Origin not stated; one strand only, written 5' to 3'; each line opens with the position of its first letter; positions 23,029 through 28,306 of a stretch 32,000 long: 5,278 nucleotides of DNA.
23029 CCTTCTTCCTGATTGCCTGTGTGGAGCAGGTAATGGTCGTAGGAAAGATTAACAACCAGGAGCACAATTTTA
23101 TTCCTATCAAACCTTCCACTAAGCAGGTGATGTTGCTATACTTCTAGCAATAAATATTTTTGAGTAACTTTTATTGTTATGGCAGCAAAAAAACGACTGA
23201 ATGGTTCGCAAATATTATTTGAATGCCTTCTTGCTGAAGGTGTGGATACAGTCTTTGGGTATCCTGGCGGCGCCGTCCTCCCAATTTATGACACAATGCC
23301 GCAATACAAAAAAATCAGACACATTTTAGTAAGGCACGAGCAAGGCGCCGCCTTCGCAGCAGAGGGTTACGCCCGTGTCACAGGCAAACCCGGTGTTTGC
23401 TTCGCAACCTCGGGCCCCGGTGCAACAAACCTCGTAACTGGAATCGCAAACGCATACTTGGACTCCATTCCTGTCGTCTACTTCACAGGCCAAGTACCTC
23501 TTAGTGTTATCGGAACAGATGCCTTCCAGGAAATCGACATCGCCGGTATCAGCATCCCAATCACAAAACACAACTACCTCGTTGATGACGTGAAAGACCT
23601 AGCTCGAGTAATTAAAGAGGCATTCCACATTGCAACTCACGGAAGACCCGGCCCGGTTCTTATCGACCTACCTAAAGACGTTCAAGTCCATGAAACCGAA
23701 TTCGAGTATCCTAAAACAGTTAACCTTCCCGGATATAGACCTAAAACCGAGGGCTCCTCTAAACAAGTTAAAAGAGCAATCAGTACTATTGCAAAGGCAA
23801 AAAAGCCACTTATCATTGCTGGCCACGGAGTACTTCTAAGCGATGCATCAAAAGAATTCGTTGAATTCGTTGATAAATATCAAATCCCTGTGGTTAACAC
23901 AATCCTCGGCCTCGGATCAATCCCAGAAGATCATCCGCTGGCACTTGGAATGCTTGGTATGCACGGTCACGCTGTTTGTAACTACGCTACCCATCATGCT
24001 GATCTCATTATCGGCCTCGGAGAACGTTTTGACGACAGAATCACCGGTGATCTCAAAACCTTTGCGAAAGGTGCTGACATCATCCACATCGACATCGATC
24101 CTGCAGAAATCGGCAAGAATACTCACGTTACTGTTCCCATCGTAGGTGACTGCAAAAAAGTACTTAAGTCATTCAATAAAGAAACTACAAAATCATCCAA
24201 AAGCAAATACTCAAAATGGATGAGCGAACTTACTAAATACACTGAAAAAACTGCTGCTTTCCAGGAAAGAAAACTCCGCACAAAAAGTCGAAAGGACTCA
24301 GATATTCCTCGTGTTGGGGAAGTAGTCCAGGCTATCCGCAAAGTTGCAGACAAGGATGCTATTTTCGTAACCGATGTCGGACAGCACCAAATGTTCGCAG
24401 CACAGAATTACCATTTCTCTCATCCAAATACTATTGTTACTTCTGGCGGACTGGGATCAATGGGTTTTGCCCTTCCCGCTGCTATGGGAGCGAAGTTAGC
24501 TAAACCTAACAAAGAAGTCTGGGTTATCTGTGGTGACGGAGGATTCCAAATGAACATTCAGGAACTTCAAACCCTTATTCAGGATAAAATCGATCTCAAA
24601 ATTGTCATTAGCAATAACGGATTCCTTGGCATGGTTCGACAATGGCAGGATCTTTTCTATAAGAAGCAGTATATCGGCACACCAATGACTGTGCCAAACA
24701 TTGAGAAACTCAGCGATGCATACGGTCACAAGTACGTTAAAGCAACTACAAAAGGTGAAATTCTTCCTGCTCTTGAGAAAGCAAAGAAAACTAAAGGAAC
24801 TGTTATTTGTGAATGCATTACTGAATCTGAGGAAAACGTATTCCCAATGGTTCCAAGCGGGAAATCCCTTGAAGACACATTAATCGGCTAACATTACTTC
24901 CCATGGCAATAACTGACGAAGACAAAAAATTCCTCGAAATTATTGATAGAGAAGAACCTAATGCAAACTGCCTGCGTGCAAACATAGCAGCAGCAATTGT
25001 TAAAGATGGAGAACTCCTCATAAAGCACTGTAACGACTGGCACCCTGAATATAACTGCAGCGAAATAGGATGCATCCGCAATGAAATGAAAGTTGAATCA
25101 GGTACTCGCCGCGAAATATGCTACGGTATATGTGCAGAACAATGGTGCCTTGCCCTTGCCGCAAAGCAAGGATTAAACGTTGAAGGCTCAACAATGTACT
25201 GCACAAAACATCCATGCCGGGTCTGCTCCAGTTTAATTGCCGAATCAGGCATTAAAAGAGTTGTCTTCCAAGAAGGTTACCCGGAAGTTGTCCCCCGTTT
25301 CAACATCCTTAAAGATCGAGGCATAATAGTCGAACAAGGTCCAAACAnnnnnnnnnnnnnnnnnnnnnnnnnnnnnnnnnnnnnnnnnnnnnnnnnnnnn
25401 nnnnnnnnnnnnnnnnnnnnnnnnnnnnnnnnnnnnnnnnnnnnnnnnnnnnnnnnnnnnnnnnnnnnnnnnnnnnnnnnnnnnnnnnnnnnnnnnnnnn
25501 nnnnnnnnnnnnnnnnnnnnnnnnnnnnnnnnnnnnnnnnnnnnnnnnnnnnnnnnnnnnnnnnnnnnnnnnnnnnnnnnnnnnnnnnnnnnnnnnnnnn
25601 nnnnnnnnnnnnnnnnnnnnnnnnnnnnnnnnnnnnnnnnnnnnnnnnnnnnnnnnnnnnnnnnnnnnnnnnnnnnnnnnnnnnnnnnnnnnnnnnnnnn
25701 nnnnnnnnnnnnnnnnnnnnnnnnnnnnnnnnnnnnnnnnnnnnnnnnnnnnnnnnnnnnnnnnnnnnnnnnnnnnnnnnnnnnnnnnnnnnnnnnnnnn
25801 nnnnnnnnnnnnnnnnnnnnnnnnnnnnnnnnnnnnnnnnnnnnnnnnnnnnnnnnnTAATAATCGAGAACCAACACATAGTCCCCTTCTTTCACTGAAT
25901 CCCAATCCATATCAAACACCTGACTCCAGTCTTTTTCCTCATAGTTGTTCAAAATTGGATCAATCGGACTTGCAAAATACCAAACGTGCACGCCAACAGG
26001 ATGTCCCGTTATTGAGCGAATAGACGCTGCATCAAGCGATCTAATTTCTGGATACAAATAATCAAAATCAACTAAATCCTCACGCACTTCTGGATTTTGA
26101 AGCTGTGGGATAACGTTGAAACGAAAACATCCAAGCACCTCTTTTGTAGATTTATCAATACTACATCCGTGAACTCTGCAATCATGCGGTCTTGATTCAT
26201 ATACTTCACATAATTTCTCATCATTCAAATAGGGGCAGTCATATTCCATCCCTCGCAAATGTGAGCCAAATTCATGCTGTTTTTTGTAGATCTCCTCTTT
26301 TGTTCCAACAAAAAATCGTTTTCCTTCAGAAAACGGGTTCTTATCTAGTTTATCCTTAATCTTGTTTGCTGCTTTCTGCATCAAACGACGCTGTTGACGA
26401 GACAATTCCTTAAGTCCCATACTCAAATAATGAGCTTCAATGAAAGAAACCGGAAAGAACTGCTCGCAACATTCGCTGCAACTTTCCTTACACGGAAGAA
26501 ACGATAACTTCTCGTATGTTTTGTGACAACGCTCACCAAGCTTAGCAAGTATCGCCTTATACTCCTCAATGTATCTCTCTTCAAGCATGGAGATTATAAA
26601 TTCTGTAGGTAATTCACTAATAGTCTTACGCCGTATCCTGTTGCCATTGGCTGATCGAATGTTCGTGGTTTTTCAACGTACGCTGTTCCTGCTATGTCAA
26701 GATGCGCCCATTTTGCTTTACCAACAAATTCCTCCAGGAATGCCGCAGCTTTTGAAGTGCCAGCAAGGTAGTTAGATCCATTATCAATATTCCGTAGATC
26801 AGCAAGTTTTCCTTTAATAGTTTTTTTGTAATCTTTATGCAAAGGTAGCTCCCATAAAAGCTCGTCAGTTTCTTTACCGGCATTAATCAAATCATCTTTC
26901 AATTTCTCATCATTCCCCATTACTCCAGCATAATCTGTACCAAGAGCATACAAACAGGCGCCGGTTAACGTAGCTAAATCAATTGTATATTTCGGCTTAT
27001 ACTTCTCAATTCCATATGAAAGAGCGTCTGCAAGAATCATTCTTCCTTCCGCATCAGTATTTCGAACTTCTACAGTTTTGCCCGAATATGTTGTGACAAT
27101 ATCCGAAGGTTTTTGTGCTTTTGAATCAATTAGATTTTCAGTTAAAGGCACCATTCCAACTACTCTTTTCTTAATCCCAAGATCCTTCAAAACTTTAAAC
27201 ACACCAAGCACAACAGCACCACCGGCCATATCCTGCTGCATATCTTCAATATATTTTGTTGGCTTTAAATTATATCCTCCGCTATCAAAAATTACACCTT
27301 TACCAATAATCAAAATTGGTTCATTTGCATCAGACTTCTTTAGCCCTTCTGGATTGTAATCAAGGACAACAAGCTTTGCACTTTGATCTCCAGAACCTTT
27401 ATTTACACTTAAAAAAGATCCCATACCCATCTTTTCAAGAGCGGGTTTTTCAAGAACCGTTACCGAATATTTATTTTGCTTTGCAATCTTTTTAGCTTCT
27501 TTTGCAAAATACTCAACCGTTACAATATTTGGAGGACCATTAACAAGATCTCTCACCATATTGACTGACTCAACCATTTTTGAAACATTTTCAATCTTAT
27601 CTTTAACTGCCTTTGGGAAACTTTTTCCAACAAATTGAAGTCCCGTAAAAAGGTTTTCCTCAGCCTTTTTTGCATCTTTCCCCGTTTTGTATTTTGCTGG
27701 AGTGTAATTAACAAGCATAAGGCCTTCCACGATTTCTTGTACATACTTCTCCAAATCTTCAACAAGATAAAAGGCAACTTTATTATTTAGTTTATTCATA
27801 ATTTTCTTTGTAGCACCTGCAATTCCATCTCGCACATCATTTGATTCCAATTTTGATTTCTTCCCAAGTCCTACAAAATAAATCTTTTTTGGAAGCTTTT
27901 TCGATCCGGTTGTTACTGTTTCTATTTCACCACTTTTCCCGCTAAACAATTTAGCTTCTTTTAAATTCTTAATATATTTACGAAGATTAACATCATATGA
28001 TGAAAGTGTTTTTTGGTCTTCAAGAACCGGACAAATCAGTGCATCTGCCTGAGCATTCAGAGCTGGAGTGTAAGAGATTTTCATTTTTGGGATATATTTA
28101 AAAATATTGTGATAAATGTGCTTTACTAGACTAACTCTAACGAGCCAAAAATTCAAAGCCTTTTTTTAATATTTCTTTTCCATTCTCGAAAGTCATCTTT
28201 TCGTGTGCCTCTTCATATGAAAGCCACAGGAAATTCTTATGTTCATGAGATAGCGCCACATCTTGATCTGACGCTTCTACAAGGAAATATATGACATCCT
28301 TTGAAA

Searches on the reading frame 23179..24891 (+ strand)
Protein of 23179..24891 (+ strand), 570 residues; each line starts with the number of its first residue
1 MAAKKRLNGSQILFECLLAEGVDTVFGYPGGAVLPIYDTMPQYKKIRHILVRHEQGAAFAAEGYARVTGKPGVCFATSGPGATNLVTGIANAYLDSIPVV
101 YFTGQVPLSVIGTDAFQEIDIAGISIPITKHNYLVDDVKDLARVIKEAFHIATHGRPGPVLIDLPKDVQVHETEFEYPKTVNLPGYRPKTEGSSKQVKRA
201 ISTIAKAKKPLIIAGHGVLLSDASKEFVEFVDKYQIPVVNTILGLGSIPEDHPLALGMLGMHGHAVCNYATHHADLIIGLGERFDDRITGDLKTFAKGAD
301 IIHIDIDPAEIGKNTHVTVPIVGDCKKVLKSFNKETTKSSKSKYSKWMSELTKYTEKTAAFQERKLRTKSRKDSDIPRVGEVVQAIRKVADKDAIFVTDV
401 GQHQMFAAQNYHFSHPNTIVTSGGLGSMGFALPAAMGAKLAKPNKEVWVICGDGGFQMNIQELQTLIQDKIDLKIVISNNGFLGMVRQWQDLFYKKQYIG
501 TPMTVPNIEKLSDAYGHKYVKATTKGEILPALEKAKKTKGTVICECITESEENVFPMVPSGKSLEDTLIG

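Call 42: search_protein_families(library=ncbifam, proteins=[window:23179-24891:+], max_evalue=0.00001)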
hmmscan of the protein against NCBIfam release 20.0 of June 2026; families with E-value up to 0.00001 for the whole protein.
window:23179-24891:+ (570 aa): 55 families (the best 25 are shown)
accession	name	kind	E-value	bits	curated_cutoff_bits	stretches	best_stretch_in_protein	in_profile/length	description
TIGR00118.1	acolac_lg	equivalog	3.5e-227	755.3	538.35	1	8-566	2-552/557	biosynthetic-type acetolactate synthase large subunit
NF004710.0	PRK06048.1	equivalog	1.1e-224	747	976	1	4-567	5-556/561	acetolactate synthase large subunit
NF005824.0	PRK07710.1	equivalog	2.3e-211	703.1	976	1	3-566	13-566/573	acetolactate synthase large subunit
NF005860.0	PRK07789.1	equivalog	2.2e-208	693.5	881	1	3-566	30-596/615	acetolactate synthase large subunit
NF004919.0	PRK06276.1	equivalog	2.5e-203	676.6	866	1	8-568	2-557/582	acetolactate synthase large subunit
NF006319.0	PRK08527.1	equivalog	3.2e-203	676.2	905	1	5-568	2-558/565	acetolactate synthase large subunit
NF005651.0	PRK07418.1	subfamily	4.2e-199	662.7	942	1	3-565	15-576/617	acetolactate synthase large subunit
NF005228.0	PRK06725.1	equivalog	3e-194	646.4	991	1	5-566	14-563/571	acetolactate synthase large subunit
NF005584.0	PRK07282.1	equivalog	1.4e-193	644.5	970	1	5-567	8-559/566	acetolactate synthase large subunit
NF006524.0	PRK08978.1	equivalog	2.7e-190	633.3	738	1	8-566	2-542/548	acetolactate synthase 2 catalytic subunit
NF005409.0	PRK06965.1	equivalog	8.3e-186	618.9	1035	1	4-570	18-583/587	acetolactate synthase 3 catalytic subunit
NF006581.0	PRK09107.1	equivalog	1.5e-185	618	974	1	3-569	7-574/595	acetolactate synthase 3 large subunit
NF005058.0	PRK06466.1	equivalog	9.9e-184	612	951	1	6-568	3-567/574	acetolactate synthase 3 large subunit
NF006016.1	PRK08155.1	equivalog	5.1e-179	596.3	870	1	6-563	2-547/554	acetolactate synthase large subunit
NF006525.0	PRK08979.1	equivalog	2.4e-178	594.1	1084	1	6-566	3-563/572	acetolactate synthase 3 large subunit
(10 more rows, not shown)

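Call 74: find_homologous_proteins(query=window:23179-24891:+, max_evalue=1e-100)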
Query window:23179-24891:+ (570 aa): 8000 proteins with E <= 1e-100 among 8000 candidates; the best 120 are listed.
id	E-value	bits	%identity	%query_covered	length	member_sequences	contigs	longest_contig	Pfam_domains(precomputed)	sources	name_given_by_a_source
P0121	0.0e+0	1299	100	100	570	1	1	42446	PF02775.27,PF02776.24,PF00205.29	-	-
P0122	0.0e+0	1229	94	100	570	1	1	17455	PF02775.27,PF02776.24,PF00205.29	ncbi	-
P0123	0.0e+0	1146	88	100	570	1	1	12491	PF02775.27,PF02776.24,PF00205.29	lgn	-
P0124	0.0e+0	1070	80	100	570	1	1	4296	PF02775.27,PF02776.24,PF00205.29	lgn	-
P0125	0.0e+0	1066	80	100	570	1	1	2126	PF02775.27,PF02776.24,PF00205.29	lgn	-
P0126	0.0e+0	1026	77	99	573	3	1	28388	PF02775.27,PF02776.24,PF00205.29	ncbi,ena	-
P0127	1.2e-297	1006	76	99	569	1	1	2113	PF02775.27,PF02776.24,PF00205.29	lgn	-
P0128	2.1e-296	1002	76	99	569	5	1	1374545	PF02775.27,PF02776.24,PF00205.29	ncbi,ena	-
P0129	5.0e-296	1001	75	99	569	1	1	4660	PF02775.27,PF02776.24,PF00205.29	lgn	-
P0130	1.4e-294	996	75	99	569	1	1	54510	PF02775.27,PF02776.24,PF00205.29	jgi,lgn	jgi:acetolactate synthase-1/2/3 large subunit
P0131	1.3e-293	993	75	99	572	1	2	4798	PF02775.27,PF02776.24,PF00205.29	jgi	-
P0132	4.7e-290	981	74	99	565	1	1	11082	PF02775.27,PF02776.24,PF00205.29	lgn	-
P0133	8.2e-227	772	61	99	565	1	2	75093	PF02775.27,PF02776.24,PF00205.29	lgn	-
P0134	8.3e-222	756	60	99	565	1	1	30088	PF02775.27,PF02776.24,PF00205.29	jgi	-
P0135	1.4e-215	735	58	99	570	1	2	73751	PF02775.27,PF02776.24,PF00205.29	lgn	-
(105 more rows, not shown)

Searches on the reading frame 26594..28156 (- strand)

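Call 42: search_protein_families(library=ncbifam, proteins=[window:26594-28156:-], max_evalue=0.00001)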
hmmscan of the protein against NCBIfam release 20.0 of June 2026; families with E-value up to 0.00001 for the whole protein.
window:26594-28156:- (520 aa): 13 families
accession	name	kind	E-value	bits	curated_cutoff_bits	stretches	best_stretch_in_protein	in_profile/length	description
NF002083.0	PRK00913.3-5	equivalog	9.3e-132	440.4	468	1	25-518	3-488/492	leucyl aminopeptidase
NF002073.0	PRK00913.1-2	equivalog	1.6e-129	433.1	432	1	31-519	14-500/505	leucyl aminopeptidase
NF002077.0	PRK00913.2-4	equivalog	1.4e-126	423.5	471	1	24-518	4-496/501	leucyl aminopeptidase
NF002075.0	PRK00913.2-2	equivalog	4.4e-121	405.2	468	1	36-516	19-495/502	leucyl aminopeptidase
NF002074.0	PRK00913.1-4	equivalog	2.2e-119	399.5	415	1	33-519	11-492/496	leucyl aminopeptidase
NF002076.0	PRK00913.2-3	equivalog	4.5e-118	395.4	491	1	28-519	6-492/494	leucyl aminopeptidase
NF002082.0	PRK00913.3-4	equivalog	7.1e-113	378.1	552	1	30-519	8-502/504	leucyl aminopeptidase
NF002081.0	PRK00913.3-3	equivalog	1.4e-101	340.7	485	1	73-519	42-480/485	leucyl aminopeptidase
NF002078.0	PRK00913.2-5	equivalog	1.4e-91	307.5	622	1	35-519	14-496/500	leucyl aminopeptidase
NF002080.0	PRK00913.3-2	equivalog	6.1e-90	302.2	475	1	99-496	42-427/447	leucyl aminopeptidase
NF002072.0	PRK00913.1-1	equivalog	8.5e-90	301.7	826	1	60-519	41-494/502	leucyl aminopeptidase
NF002079.0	PRK00913.3-1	equivalog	1.5e-78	264.7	1013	1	177-518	153-490/496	leucyl aminopeptidase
NF003450.0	PRK05015.1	equivalog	1.2e-74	251.6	437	1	180-519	89-427/429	aminopeptidase PepB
